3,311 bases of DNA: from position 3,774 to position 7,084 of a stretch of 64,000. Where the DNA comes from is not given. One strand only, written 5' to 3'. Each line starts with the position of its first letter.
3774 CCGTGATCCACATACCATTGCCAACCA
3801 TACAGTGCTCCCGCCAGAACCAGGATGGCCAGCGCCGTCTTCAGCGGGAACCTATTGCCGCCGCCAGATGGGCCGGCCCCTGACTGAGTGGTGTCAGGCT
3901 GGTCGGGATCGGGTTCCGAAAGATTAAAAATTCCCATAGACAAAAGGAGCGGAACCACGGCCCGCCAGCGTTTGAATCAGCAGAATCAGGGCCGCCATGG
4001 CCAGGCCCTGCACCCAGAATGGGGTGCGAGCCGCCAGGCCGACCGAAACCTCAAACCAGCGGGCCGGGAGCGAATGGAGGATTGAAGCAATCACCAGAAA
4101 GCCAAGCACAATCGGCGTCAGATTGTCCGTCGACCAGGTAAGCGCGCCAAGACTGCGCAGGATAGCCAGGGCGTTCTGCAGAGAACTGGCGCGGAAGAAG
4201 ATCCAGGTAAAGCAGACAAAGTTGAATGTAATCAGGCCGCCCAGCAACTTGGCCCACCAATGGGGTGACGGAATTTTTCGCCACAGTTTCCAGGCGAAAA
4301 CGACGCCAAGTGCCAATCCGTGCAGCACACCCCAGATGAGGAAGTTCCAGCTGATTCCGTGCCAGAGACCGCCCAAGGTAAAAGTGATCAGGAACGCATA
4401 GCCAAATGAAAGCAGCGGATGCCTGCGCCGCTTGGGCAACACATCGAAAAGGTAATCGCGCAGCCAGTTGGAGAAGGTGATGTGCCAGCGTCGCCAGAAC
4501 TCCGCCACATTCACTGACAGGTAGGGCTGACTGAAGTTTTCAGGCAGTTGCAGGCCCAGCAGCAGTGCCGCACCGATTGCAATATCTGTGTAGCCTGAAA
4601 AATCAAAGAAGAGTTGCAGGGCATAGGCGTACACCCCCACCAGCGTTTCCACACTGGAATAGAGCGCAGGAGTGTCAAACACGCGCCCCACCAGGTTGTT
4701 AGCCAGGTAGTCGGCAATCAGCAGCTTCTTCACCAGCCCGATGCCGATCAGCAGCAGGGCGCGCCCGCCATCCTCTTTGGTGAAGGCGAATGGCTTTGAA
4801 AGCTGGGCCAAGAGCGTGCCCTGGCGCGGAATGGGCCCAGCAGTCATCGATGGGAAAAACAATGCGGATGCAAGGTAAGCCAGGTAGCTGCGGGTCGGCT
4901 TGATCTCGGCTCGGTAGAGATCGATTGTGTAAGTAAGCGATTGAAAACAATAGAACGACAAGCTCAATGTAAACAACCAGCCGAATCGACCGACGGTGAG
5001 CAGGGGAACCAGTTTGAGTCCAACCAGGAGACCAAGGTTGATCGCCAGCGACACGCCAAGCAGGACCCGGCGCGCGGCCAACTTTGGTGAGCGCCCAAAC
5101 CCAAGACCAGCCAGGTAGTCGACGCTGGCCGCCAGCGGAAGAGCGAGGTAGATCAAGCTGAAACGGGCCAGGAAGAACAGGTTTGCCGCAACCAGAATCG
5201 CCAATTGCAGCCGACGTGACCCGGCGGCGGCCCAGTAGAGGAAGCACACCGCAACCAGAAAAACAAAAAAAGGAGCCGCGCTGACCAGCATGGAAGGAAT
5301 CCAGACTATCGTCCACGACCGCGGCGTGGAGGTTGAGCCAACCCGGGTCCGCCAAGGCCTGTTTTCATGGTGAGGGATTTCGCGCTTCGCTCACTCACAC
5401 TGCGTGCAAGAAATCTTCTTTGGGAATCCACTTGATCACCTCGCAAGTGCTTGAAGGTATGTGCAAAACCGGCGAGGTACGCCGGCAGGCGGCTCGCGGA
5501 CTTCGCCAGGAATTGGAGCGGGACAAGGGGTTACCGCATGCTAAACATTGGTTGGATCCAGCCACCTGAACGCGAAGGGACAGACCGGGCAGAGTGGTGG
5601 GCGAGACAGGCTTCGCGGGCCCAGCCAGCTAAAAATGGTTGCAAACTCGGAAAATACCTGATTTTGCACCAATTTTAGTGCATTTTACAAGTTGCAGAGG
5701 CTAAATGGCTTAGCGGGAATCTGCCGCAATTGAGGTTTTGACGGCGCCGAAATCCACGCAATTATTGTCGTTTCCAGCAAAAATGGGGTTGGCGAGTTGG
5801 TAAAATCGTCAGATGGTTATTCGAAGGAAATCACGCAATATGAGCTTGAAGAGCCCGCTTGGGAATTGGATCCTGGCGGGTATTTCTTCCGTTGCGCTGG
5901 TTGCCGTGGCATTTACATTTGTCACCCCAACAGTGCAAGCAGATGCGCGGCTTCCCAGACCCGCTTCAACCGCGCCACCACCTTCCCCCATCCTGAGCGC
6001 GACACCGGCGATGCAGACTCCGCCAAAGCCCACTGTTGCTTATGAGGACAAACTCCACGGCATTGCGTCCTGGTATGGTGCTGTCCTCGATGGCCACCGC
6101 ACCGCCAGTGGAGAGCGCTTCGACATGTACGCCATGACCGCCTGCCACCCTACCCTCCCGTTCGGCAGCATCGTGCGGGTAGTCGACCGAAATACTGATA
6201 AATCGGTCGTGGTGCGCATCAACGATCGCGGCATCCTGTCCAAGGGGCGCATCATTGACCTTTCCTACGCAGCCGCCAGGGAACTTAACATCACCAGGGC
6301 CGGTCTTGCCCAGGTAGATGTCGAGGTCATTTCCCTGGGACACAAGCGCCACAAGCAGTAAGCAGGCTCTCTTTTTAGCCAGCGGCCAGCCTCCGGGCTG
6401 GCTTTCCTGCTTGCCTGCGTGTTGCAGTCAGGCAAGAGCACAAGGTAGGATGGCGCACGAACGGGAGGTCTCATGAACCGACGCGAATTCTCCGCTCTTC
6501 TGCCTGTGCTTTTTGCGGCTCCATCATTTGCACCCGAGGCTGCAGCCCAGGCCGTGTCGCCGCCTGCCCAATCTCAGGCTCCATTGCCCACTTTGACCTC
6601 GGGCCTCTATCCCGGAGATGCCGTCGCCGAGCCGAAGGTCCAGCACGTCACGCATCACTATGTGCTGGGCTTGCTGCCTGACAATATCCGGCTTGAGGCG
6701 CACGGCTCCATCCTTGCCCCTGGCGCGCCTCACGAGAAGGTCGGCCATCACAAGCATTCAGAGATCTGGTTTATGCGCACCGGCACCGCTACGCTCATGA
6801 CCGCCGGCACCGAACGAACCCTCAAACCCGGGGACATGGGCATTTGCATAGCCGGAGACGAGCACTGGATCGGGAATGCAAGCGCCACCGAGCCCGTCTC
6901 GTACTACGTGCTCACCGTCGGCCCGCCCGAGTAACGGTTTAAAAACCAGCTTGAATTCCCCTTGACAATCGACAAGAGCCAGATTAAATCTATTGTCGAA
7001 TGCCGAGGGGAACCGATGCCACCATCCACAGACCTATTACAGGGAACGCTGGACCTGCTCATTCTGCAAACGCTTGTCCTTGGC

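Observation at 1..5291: Dlt-like surface-acylation operon: MBOAT, two SGNH proteins, a carrier protein and a FabH-like loader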

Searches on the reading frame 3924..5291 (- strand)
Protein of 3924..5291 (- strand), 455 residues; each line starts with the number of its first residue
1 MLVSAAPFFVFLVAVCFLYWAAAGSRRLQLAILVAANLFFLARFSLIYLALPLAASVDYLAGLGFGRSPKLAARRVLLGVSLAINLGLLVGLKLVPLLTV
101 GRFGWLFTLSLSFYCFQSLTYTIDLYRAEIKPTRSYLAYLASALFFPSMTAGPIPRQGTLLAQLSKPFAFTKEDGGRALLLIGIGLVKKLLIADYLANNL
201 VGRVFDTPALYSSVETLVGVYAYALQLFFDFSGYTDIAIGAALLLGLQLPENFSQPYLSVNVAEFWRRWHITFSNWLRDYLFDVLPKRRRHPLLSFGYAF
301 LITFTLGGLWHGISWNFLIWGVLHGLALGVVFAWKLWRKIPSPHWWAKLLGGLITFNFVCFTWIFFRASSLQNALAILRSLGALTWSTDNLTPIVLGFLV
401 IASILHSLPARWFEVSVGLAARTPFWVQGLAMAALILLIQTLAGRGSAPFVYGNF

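Call 6: search_protein_families(library=pfam, proteins=[window:3924-5291:-], max_evalue=0.1)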
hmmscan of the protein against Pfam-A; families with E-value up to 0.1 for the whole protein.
window:3924-5291:- (455 aa): 2 families
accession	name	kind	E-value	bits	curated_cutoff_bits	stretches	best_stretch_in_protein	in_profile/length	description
PF03062.24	MBOAT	-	1.2e-23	84.4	27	1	131-365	76-327/337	MBOAT, membrane-bound O-acyltransferase family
PF13813.11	MBOAT_2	-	0.011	16.4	25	1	250-313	2-66/85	Membrane bound O-acyl transferase family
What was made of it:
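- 3924..5291 (-): MBOAT acyltransferase, 455 aa, of the PatA/AlgI type. Conserved His270 (RRWH) and His311 (LWHG). After the DltB-homologous core come two extra hydrophobic segments (residues 390-412 and 424-444). Pfam MBOAT 1.2e-23 (call 6).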

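Call 7: search_protein_families(library=ncbifam, proteins=[window:3924-5291:-], max_evalue=0.1)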
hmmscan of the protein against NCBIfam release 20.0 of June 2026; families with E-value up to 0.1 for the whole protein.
window:3924-5291:- (455 aa): 1 family
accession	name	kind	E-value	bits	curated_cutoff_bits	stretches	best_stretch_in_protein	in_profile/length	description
TIGR04091.1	LTA_dltB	equivalog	1.9e-54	185.4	375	1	76-366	80-376/380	D-alanyl-lipoteichoic acid biosynthesis protein DltB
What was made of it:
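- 3924..5291 (-): NCBIfam DltB model 185 bits, below the cut-off of 375 (call 7).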

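Call 22: search_solved_structures(query=window:3927-5291:-, max_evalue=0.01, show_alignments=1)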
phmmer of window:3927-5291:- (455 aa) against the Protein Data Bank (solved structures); distinct sequences matched with E-value up to 0.01: 2.
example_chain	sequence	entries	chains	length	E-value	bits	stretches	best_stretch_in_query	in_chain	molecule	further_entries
8jem_A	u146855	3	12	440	6.7e-29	104.4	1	92-367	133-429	Teichoic acid D-alanyltransferase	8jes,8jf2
6bug_C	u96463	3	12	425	7.2e-29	104.3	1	92-367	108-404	D-alanyl transfer protein DltB | Integral membrane protein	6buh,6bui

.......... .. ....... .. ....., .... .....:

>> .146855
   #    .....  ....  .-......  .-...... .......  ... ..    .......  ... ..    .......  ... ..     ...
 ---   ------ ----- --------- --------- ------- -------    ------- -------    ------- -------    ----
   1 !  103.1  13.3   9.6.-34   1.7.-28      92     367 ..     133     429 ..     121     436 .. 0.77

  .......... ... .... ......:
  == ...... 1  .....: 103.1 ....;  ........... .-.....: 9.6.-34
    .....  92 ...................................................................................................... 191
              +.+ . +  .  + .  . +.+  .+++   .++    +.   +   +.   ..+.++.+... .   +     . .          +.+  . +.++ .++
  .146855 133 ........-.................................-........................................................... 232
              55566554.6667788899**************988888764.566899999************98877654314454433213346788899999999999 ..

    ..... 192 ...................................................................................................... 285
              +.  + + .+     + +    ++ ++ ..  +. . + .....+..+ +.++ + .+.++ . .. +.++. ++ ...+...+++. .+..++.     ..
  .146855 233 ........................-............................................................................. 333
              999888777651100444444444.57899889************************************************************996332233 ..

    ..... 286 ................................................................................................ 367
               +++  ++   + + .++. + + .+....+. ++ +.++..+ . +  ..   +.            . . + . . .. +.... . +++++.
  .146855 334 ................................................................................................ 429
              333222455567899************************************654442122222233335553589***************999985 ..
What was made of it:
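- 3924..5291 (-): The best PDB sequence matches are DltB 8JEM/6BUG at 7e-29, covering residues 92-367 only (call 22).
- On OAP cluster (PatA/PatB/Ape1 peptidoglycan O-acetylation): His311 and His270 are conserved (call 22).
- The catalytic His residues are present and align with DltB (call 22).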

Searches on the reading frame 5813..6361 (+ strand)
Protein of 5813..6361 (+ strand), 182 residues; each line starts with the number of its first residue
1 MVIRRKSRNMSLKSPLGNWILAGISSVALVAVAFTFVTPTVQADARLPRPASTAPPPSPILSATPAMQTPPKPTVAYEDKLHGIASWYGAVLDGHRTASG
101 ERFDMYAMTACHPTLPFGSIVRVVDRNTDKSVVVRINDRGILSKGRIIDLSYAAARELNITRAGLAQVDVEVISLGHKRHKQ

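Call 62: search_protein_families(library=pfam, proteins=[window:5813-6361:+], max_evalue=0.00001)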
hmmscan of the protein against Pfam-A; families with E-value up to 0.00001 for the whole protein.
window:5813-6361:+ (182 aa): 1 family
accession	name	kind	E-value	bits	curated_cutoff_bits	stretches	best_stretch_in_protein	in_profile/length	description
PF03330.24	DPBB_1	-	7.8e-25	87.4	28.8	1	82-169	3-82/83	Lytic transglycolase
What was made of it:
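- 5813..6361 (+): Divergent neighbour: an RlpA-like DPBB lytic transglycosylase, 182 aa. Possibly functionally associated, since it acts on peptidoglycan. Pfam DPBB_1 7.8e-25 (call 62).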

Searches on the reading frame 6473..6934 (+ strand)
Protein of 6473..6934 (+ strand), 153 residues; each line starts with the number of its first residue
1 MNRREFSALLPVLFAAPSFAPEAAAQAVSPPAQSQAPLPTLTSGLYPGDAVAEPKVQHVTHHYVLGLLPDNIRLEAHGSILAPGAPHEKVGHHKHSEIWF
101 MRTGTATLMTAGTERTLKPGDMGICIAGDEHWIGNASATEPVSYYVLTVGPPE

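Call 62: search_protein_families(library=pfam, proteins=[window:6473-6934:+], max_evalue=0.00001)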
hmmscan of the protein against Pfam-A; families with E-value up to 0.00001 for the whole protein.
window:6473-6934:+ (153 aa): 1 family
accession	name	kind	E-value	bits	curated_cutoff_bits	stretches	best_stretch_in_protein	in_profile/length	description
PF07883.17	Cupin_2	-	9.3e-09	35.3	27.2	1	81-146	5-68/70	Cupin domain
